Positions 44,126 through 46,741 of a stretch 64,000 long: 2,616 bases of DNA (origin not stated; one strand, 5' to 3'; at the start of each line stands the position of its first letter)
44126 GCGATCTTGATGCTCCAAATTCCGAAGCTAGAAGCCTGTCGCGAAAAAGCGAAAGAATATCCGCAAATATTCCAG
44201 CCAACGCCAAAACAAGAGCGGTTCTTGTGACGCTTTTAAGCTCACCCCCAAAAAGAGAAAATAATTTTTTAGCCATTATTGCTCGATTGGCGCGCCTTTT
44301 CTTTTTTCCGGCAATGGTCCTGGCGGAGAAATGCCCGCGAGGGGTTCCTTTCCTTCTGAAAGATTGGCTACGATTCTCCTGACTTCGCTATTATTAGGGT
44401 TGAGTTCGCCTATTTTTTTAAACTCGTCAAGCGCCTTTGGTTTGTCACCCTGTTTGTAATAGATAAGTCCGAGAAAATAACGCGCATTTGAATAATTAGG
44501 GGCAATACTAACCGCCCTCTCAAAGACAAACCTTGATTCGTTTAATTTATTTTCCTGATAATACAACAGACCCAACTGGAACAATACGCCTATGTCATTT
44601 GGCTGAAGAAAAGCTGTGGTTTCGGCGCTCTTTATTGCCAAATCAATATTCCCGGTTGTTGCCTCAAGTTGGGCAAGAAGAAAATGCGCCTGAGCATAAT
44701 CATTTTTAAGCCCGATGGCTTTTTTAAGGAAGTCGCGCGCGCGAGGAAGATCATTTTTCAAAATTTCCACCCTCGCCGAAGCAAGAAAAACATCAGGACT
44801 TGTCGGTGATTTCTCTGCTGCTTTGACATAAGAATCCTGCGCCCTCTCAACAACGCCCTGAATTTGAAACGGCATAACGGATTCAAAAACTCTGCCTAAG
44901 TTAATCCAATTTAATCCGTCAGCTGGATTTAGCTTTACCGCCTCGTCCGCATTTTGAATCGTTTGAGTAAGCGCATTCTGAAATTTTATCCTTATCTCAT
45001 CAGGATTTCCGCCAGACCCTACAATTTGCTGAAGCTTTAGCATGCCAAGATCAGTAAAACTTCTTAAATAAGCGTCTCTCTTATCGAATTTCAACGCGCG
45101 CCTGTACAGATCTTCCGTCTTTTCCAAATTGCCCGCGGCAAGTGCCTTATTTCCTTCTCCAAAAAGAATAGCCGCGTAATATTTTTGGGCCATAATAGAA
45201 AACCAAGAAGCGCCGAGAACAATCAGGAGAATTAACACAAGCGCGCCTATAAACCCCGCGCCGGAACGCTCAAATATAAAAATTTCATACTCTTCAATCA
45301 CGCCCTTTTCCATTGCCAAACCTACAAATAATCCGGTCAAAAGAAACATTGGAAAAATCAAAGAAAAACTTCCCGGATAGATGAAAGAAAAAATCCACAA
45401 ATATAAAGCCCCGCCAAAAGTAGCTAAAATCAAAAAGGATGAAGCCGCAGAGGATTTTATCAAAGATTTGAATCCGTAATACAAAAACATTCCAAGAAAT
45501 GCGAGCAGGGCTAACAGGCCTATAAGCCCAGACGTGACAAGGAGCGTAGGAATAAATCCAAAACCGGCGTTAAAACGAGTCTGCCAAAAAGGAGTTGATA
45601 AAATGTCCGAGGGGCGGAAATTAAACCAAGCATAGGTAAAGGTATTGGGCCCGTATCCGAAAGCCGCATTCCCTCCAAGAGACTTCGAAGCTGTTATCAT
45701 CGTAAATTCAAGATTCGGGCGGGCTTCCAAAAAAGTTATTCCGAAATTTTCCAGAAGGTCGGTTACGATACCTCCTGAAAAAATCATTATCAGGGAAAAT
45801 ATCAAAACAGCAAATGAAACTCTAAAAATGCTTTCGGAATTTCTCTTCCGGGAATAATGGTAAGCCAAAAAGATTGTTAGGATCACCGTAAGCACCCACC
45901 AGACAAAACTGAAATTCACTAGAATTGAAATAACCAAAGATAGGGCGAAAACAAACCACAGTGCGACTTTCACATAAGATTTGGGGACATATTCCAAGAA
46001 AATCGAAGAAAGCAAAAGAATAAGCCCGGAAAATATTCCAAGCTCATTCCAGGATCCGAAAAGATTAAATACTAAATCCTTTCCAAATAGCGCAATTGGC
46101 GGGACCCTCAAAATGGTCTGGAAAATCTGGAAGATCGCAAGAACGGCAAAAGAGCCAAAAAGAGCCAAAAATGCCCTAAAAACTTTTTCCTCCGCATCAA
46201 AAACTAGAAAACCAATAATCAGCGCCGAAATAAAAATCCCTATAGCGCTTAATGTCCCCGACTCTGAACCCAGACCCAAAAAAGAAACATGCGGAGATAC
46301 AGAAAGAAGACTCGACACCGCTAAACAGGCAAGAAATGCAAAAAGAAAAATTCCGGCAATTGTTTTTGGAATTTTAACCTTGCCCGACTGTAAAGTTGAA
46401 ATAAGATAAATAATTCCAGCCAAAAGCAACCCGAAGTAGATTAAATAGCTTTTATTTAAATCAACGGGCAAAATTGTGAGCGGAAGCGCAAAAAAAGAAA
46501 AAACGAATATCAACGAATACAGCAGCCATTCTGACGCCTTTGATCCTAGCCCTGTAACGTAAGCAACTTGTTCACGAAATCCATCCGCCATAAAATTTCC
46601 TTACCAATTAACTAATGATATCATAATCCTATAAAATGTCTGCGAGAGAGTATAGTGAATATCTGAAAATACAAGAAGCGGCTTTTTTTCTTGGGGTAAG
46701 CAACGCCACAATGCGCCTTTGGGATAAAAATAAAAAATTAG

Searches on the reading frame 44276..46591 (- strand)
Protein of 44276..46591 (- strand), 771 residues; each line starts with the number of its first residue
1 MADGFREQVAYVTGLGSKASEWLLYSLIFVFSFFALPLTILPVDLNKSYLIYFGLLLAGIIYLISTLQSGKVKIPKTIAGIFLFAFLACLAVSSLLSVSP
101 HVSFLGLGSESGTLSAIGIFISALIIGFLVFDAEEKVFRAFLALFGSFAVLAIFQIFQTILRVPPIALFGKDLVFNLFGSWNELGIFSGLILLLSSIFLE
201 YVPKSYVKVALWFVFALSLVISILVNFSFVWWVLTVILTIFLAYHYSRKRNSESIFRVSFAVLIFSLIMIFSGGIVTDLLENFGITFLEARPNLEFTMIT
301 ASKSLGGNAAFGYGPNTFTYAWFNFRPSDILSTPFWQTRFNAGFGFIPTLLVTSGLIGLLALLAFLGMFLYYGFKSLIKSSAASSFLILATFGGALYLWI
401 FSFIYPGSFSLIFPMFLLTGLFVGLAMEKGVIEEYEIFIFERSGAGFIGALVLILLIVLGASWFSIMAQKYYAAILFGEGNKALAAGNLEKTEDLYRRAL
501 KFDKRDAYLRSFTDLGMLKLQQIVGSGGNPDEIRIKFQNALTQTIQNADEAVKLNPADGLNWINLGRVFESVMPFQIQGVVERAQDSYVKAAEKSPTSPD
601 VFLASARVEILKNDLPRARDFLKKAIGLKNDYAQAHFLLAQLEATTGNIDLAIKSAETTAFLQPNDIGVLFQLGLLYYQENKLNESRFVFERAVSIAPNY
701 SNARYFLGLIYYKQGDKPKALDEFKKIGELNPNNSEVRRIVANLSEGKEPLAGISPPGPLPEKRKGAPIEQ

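Call 93: search_protein_families(library=pfam, proteins=[window:44276-46591:-], max_evalue=0.001)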
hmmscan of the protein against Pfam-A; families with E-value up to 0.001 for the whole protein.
window:44276-46591:- (771 aa): 14 families
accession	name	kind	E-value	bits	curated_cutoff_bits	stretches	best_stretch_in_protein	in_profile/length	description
PF07719.23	TPR_2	-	3.9e-19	67.6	27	2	703-734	3-34/34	Tetratricopeptide repeat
PF14559.12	TPR_19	-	2.3e-16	60.3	25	2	678-744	2-68/68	Tetratricopeptide repeat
PF13414.12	TPR_11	-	3.9e-13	49.3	26.8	1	674-715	1-42/42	TPR repeat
PF13432.12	TPR_16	-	5.9e-13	49.4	32.7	1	672-732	2-62/65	Tetratricopeptide repeat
PF13431.12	TPR_17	-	1.1e-12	47.6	24.4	0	690-721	2-33/34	Tetratricopeptide repeat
PF13428.12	TPR_14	-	1.3e-12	47.5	23.5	0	702-742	2-42/44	Tetratricopeptide repeat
PF00515.34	TPR_1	-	4.3e-12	45.7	27.8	1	702-734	2-34/34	Tetratricopeptide repeat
PF13181.12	TPR_8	-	2.1e-11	43.4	25.7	1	669-700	3-34/34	Tetratricopeptide repeat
PF23914.1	TPR_CcmH_CycH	-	1e-08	35.7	42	2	632-736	49-156/158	Cytochrome c-type biogenesis protein H TPR domain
PF13424.12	TPR_12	-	5.1e-08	33.4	30.1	0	671-726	7-70/77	Tetratricopeptide repeat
PF25060.1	ARM_TT21_2nd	-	7.9e-08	32.5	27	1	595-645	218-268/270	Tetratricopeptide repeat protein 21 second ARM domain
PF12895.13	ANAPC3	-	8.1e-08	32.9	27.2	1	681-742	3-63/82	Anaphase-promoting complex, cyclosome, subunit 3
PF13371.12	TPR_9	-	7.1e-06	26.4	35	0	690-741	18-69/73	Tetratricopeptide repeat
PF13174.12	TPR_6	-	0.0001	23.2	26.3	0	707-733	6-32/33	Tetratricopeptide repeat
